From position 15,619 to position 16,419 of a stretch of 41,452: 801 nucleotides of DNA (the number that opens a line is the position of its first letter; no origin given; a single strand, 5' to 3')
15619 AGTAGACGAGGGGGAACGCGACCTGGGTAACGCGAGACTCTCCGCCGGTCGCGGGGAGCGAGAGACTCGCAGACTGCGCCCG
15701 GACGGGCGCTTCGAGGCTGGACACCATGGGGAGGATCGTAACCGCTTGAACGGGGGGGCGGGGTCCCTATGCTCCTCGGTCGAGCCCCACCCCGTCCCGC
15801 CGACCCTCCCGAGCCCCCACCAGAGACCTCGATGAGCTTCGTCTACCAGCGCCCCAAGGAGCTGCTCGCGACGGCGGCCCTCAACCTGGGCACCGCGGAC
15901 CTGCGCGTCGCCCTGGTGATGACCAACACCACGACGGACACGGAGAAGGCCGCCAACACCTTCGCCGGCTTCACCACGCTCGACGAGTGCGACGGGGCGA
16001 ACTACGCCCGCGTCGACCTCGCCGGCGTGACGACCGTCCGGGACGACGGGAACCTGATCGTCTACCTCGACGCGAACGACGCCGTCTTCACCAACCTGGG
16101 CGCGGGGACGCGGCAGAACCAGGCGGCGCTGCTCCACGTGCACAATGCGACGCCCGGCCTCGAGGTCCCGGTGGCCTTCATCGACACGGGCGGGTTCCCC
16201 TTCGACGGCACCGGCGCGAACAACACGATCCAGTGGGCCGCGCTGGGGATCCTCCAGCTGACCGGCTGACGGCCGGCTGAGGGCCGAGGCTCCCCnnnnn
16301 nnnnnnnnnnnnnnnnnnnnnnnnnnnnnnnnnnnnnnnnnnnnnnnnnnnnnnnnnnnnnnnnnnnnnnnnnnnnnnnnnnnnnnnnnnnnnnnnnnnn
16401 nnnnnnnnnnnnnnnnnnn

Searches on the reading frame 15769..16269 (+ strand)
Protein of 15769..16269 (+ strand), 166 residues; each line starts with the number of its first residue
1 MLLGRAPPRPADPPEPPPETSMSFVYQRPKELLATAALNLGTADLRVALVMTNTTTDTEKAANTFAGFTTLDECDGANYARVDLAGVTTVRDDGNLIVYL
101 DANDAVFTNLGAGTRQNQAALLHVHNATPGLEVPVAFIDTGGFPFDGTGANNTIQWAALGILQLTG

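Call 7: search_protein_families(library=pfam, proteins=[window:15769-16269:+], max_evalue=0.01)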
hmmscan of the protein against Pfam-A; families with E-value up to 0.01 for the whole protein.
window:15769-16269:+ (166 aa): 0 families

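Call 8: search_protein_families(library=phrogs, proteins=[window:15769-16269:+], max_evalue=0.01)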
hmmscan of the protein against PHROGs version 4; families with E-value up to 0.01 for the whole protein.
window:15769-16269:+ (166 aa): 1 family
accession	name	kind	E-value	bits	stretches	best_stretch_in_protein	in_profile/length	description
phrog_644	-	unknown function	1.4e-05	26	1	22-163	5-141/174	-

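Call 45: search_protein_families(library=pfam, proteins=[window:15832-16269:+], max_evalue=0.1)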
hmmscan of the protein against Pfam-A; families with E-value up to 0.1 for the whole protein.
window:15832-16269:+ (145 aa): 0 families

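Call 46: search_solved_structures(query=window:15832-16269:+, max_evalue=1)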
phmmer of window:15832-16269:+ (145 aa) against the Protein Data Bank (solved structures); distinct sequences matched with E-value up to 1: 0.

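Call 48: search_protein_families(library=ncbifam, proteins=[window:15832-16269:+], max_evalue=0.1)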
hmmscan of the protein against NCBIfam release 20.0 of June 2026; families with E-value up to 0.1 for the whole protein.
window:15832-16269:+ (145 aa): 0 families

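Call 55: search_dna_similar(query=window:15832-16269:+, collection=phages, mode=protein, max_evalue=0.001, max_rows=30)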
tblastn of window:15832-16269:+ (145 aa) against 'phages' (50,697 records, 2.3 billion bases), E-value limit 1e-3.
No match.

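Call 61: find_related_loci(query=A2, collection=viral_contigs, flank=6000)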
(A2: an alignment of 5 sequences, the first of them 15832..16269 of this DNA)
Query A2 (145 aa) in viral_contigs; peptide patterns used: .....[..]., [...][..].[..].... (x = any residue, [..] = any of these).
201 stretches matched a pattern; 56 encode a relative of the query (tblastn E <= 1e-3); 56 distinct loci.
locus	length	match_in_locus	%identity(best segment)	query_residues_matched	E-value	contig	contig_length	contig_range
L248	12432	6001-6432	92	2-145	1e-85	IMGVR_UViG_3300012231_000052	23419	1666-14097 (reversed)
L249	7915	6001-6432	92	2-145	1e-85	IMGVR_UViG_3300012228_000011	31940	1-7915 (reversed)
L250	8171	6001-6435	54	2-142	1e-40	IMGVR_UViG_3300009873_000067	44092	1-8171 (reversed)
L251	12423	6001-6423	55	3-143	5e-38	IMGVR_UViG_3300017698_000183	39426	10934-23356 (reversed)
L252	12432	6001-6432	46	2-143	4e-37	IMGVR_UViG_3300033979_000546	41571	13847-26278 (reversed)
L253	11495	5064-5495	46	2-143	4e-37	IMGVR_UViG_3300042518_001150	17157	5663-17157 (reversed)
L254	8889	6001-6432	46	2-143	4e-37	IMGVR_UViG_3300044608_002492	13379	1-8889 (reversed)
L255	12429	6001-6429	50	3-143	4e-37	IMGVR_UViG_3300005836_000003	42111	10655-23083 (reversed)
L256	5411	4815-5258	51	2-144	3e-36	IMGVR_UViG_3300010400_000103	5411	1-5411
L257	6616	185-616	48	3-144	3e-35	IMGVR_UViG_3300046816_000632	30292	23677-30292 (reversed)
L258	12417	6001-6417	51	6-143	2e-33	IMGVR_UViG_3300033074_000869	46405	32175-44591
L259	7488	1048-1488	48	2-144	1e-32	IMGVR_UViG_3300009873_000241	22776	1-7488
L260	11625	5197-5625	46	2-145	2e-32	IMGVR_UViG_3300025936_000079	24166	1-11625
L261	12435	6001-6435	48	2-144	2e-32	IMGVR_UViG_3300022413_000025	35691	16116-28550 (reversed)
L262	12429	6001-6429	46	2-145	2e-32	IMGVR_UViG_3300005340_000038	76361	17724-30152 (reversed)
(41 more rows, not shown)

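Call 69: search_solved_structures(query=A2, max_evalue=10, show_alignments=2)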
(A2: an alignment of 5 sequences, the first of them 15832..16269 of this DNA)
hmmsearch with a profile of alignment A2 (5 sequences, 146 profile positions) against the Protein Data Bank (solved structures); distinct sequences matched with E-value up to 10: 0.
